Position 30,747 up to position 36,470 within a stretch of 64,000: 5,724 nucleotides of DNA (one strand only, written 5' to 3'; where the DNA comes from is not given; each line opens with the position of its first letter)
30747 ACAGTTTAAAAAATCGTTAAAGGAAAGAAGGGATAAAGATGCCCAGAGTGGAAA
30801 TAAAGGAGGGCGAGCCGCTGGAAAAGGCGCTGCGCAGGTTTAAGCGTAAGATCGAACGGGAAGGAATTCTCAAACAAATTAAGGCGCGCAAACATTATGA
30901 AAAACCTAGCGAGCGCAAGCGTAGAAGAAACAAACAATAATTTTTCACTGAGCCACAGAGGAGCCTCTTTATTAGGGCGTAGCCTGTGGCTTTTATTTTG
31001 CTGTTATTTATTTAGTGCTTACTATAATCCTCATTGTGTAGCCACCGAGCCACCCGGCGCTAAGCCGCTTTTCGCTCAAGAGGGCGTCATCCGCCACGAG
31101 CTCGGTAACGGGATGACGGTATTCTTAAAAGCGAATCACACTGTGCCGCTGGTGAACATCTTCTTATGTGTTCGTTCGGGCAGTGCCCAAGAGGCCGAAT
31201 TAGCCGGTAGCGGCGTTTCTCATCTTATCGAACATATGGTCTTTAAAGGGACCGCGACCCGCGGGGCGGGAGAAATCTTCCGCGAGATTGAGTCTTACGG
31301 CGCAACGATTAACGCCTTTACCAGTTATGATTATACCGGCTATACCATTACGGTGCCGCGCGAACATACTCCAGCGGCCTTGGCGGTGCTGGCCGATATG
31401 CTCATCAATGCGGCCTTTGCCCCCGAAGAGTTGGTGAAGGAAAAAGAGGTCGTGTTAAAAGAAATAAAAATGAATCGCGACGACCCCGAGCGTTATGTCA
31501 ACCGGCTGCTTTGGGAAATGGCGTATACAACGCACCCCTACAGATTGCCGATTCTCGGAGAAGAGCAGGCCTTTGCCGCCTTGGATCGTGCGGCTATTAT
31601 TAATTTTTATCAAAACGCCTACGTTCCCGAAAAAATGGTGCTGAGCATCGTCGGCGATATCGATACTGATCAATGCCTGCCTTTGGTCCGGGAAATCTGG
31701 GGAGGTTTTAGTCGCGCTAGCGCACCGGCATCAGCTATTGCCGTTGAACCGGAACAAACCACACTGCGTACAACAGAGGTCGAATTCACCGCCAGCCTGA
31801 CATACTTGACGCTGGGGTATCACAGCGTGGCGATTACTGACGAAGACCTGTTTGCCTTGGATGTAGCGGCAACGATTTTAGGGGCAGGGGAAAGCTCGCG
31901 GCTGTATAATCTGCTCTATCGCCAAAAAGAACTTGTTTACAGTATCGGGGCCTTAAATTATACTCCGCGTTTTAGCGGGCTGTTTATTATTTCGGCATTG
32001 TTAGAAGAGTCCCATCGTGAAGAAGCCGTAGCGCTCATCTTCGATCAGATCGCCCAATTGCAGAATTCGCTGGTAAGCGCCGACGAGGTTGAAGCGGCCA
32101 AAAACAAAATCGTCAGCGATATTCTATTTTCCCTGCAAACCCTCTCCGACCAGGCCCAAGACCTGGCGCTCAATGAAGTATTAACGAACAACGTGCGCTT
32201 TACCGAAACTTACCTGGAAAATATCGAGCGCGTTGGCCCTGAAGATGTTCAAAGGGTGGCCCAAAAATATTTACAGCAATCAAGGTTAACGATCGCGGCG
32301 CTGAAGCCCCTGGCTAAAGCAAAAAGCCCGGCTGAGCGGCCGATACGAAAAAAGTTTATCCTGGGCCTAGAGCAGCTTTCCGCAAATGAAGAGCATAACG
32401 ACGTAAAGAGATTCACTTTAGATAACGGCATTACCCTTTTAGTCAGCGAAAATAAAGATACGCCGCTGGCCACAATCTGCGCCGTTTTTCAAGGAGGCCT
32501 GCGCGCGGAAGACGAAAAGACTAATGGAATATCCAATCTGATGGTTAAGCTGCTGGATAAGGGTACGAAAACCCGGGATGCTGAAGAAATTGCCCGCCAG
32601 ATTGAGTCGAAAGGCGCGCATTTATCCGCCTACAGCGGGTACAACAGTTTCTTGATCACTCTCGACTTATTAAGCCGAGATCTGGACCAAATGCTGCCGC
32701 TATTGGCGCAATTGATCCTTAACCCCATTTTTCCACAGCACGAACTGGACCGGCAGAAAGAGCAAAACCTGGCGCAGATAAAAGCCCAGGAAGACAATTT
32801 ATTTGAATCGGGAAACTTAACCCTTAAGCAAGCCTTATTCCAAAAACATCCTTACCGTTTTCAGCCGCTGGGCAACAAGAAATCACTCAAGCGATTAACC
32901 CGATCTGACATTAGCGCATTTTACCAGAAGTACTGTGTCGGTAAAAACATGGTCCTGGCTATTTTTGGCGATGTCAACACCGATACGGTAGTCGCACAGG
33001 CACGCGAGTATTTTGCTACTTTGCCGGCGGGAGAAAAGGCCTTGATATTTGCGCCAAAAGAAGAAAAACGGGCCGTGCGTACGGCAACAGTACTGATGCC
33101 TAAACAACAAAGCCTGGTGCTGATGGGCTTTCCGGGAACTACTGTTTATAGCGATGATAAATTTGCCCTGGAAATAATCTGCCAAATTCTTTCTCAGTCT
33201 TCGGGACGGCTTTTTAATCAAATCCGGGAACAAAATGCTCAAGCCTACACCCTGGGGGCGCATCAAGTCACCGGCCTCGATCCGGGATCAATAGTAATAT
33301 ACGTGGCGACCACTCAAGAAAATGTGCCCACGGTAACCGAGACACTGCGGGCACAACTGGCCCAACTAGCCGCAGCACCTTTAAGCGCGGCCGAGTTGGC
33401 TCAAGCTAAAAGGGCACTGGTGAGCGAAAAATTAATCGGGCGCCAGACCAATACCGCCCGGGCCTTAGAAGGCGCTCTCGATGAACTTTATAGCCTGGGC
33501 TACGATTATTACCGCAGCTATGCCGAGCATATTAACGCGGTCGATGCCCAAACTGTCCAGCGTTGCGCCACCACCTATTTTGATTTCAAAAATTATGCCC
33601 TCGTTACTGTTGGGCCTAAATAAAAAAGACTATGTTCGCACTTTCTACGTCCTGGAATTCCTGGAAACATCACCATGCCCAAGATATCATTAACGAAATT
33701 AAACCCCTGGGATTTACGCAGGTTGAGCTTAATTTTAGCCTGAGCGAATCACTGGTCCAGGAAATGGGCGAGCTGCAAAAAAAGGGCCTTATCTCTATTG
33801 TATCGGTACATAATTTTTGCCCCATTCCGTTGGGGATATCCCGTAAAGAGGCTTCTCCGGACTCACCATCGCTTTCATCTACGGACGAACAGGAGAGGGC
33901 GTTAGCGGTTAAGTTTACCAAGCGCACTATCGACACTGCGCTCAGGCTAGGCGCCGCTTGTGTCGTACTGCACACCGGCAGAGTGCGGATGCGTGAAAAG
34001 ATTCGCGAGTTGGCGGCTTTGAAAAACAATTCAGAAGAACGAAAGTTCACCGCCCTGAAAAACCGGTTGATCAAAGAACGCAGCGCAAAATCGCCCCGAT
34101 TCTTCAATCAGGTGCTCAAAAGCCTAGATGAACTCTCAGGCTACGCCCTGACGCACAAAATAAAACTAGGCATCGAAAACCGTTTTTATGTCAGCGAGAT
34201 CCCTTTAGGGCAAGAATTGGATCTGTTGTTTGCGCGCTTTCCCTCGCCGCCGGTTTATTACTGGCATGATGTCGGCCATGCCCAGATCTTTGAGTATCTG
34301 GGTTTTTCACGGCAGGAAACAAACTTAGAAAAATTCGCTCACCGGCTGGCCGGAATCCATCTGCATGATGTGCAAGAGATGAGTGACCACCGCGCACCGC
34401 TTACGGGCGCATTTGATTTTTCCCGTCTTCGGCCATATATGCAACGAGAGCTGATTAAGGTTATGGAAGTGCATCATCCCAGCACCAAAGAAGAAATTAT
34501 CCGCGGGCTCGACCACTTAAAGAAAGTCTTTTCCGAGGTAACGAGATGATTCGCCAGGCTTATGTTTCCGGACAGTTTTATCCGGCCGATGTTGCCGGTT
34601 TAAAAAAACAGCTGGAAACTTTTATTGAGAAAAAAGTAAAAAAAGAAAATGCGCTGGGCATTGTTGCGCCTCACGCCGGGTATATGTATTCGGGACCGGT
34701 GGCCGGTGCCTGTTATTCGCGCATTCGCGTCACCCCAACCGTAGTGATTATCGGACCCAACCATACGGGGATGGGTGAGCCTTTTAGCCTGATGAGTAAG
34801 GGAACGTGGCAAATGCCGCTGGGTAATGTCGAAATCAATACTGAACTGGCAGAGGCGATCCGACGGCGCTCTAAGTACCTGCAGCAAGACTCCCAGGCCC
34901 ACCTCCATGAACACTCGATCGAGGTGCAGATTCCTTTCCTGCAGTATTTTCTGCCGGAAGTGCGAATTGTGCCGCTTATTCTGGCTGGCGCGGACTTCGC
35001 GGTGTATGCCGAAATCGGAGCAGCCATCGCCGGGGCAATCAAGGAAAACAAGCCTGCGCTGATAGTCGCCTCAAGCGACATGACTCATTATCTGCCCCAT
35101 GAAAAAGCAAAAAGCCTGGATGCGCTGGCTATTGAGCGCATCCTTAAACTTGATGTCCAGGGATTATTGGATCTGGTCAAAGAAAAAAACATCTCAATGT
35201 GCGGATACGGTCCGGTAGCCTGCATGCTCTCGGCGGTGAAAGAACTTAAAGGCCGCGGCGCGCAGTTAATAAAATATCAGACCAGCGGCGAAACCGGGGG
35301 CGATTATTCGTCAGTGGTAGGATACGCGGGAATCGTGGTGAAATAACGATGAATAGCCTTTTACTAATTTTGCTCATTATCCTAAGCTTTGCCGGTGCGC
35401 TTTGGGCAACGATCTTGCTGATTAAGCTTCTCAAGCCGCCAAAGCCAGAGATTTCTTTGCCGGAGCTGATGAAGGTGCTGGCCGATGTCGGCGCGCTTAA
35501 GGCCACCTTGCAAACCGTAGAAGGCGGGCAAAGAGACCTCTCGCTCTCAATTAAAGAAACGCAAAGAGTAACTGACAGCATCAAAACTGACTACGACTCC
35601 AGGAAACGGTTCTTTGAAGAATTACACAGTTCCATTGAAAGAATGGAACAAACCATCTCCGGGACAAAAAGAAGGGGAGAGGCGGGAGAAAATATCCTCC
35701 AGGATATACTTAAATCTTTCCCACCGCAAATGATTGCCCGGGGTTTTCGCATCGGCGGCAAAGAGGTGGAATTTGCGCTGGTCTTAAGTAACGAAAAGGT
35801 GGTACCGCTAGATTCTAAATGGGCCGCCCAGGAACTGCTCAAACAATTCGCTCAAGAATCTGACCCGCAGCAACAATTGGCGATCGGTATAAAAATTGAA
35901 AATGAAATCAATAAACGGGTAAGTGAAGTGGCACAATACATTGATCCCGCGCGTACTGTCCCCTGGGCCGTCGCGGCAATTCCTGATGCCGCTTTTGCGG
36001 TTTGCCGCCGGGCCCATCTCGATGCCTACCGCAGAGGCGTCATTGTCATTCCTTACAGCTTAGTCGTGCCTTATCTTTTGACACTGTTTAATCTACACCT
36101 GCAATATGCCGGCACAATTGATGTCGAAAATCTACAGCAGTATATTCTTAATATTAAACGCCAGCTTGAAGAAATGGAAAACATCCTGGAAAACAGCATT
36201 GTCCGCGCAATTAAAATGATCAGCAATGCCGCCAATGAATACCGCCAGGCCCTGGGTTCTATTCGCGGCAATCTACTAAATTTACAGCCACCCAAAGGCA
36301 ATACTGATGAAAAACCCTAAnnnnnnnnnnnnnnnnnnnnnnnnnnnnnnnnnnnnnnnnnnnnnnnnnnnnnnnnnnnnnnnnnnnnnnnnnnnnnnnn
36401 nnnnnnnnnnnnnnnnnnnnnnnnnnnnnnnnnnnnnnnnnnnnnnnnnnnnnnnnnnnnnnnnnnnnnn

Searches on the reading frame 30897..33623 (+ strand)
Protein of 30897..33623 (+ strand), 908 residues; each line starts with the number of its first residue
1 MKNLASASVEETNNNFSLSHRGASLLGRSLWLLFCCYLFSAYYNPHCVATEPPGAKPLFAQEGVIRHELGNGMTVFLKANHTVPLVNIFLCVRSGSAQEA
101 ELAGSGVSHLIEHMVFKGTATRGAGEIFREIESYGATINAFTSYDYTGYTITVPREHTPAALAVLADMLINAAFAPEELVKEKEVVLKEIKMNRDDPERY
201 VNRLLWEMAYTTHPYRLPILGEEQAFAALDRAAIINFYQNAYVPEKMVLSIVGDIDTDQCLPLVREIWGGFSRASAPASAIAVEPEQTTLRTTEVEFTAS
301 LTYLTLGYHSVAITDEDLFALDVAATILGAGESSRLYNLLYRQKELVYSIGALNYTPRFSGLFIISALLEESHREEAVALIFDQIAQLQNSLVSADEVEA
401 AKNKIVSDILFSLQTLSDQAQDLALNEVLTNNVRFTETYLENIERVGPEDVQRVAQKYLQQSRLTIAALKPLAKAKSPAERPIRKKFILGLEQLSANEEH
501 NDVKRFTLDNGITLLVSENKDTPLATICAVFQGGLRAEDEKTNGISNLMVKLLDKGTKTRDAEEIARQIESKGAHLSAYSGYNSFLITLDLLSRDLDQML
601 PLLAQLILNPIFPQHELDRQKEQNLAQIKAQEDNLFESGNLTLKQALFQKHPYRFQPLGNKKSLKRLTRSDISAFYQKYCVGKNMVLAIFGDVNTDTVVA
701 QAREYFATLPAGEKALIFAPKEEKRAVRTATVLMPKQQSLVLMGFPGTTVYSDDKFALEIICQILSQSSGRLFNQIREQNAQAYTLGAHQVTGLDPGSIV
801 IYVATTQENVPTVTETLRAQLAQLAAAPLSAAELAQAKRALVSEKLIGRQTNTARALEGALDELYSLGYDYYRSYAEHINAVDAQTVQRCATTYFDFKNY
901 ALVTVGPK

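Call 19: search_protein_families(library=pfam, proteins=[window:30897-33623:+], max_evalue=0.0001)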
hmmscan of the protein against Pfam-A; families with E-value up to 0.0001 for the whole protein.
window:30897-33623:+ (908 aa): 2 families
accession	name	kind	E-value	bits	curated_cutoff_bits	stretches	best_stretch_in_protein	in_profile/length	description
PF05193.26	Peptidase_M16_C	-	1.2e-70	237.5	23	2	667-841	2-181/181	Peptidase M16 inactive domain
PF00675.25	Peptidase_M16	-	1.5e-57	194.1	22.3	2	75-221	2-147/149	Insulinase (Peptidase family M16)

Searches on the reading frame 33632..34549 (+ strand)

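Call 19: search_protein_families(library=pfam, proteins=[window:33632-34549:+], max_evalue=0.0001)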
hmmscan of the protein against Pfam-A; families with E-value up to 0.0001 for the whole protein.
window:33632-34549:+ (305 aa): 1 family
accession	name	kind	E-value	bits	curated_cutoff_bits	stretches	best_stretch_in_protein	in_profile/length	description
PF01261.30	AP_endonuc_2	-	1.1e-16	61.7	31.1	1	22-298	3-248/249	Xylose isomerase-like TIM barrel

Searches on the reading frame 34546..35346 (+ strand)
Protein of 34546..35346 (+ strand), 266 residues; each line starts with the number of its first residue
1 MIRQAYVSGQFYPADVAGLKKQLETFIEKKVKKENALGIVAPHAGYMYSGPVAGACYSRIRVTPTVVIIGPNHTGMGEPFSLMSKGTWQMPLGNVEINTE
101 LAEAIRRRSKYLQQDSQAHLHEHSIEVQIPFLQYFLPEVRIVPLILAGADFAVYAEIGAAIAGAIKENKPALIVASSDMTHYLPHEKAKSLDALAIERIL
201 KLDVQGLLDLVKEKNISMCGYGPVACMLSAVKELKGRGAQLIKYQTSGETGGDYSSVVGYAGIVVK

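Call 19: search_protein_families(library=pfam, proteins=[window:34546-35346:+], max_evalue=0.0001)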
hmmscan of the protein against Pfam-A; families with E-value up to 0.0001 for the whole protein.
window:34546-35346:+ (266 aa): 2 families
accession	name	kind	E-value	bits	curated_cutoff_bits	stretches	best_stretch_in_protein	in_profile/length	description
PF01875.22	Memo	-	1.8e-81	273.7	27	1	5-264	2-269/269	Memo-like protein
PF02900.23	LigB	-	2.9e-07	30.3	26.3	1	72-209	61-208/269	Catalytic LigB subunit of aromatic ring-opening dioxygenase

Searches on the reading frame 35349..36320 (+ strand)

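Call 20: search_protein_families(library=pfam, proteins=[window:35349-36320:+], max_evalue=0.0001)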
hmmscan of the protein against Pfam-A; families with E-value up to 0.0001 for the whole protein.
window:35349-36320:+ (323 aa): 1 family
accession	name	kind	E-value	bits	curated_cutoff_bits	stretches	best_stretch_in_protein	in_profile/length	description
PF02646.22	RmuC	-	1e-10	41.7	26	1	52-310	12-275/291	RmuC family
